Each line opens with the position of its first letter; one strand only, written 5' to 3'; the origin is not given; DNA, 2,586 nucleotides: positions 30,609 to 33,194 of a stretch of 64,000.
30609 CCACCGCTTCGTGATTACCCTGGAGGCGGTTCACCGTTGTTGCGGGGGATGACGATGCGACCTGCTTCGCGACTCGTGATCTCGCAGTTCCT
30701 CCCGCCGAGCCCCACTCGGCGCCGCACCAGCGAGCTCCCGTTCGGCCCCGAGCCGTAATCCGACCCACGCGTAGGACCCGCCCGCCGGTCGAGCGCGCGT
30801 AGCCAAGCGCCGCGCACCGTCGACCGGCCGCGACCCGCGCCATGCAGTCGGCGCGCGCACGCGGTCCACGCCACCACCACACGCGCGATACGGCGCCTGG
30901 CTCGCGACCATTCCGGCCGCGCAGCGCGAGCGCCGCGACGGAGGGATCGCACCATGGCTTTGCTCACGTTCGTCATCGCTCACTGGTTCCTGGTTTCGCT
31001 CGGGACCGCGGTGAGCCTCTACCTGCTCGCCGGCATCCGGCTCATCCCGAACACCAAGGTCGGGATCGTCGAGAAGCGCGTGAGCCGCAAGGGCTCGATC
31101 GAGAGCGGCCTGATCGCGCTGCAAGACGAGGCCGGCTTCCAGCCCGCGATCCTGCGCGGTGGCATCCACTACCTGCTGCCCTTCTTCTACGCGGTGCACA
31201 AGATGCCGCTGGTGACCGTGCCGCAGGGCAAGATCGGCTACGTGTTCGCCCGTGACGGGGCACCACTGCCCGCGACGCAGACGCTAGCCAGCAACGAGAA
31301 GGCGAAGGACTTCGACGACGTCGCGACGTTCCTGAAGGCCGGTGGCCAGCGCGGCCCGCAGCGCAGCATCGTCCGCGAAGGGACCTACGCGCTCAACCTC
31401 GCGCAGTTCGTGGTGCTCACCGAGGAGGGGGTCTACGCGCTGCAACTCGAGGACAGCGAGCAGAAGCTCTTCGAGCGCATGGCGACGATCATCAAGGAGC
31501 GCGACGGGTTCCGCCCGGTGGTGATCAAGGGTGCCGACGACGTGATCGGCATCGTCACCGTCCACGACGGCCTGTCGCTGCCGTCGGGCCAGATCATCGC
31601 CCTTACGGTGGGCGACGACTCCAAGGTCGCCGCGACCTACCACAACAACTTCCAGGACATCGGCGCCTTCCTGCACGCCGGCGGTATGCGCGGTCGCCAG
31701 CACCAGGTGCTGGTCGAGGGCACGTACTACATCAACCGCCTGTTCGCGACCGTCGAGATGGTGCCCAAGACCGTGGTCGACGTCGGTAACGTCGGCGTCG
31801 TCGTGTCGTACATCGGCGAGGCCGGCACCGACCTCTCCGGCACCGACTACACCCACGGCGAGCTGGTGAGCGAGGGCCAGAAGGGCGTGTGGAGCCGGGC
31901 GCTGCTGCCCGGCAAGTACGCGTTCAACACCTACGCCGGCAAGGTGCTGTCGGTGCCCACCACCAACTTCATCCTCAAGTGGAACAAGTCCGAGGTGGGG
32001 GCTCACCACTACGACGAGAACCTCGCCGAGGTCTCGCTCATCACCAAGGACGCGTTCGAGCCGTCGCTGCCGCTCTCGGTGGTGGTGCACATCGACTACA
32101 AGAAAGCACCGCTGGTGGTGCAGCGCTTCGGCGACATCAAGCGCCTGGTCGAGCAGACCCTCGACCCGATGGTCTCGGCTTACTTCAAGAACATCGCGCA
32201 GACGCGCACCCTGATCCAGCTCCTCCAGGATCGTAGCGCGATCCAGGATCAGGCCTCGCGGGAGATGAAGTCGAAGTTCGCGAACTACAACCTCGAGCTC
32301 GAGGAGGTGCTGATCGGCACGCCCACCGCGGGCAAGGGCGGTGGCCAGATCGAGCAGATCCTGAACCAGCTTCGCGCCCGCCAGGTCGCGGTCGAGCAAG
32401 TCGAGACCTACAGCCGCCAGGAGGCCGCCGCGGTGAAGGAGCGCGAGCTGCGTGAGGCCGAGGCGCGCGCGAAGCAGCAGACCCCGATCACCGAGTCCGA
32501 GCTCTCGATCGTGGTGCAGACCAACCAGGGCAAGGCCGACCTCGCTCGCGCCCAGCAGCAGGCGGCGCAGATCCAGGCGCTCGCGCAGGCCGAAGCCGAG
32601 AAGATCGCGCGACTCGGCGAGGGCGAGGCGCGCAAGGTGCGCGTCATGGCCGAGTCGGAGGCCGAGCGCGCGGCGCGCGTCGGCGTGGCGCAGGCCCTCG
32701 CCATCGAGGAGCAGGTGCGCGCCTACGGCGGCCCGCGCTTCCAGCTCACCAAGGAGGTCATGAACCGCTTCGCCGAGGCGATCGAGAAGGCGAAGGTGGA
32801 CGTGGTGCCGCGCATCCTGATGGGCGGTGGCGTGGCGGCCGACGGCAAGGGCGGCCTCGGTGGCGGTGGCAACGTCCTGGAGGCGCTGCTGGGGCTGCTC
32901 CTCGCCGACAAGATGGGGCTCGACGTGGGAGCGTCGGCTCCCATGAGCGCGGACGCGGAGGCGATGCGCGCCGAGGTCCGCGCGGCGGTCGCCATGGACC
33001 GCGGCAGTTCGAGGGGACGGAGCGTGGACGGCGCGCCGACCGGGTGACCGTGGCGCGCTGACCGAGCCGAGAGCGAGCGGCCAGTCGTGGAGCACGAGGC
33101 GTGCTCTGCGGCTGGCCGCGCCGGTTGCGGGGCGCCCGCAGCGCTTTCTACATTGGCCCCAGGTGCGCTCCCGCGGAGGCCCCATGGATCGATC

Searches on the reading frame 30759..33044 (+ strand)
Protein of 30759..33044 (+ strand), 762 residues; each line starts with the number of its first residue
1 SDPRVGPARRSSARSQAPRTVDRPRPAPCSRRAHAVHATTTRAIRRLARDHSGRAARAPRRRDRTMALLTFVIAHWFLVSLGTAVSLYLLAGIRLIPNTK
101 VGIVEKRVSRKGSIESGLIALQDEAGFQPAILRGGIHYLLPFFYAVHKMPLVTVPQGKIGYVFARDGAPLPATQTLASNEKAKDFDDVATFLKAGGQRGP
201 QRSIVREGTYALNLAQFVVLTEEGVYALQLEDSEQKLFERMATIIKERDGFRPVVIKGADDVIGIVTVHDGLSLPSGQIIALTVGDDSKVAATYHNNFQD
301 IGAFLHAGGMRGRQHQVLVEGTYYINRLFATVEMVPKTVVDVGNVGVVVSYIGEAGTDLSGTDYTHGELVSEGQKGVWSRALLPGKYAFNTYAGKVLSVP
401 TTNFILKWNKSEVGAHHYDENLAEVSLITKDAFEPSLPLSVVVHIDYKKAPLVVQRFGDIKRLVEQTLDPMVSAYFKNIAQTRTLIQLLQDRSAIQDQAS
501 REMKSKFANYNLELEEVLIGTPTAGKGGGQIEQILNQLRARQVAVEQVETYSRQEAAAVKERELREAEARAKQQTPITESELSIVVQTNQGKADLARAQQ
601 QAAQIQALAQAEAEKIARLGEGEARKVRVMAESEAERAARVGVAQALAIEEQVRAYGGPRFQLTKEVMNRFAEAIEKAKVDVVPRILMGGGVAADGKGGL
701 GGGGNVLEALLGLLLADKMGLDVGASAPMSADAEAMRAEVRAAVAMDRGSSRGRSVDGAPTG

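Call 84: search_protein_families(library=pfam, max_evalue=0.00001, proteins=[window:30759-33044:+])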
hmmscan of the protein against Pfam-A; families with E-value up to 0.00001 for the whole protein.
window:30759-33044:+ (762 aa): 1 family
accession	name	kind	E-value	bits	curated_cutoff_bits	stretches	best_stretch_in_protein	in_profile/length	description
PF01145.31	Band_7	-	1.9e-17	64.3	23.6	1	371-554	19-166/176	SPFH domain / Band 7 family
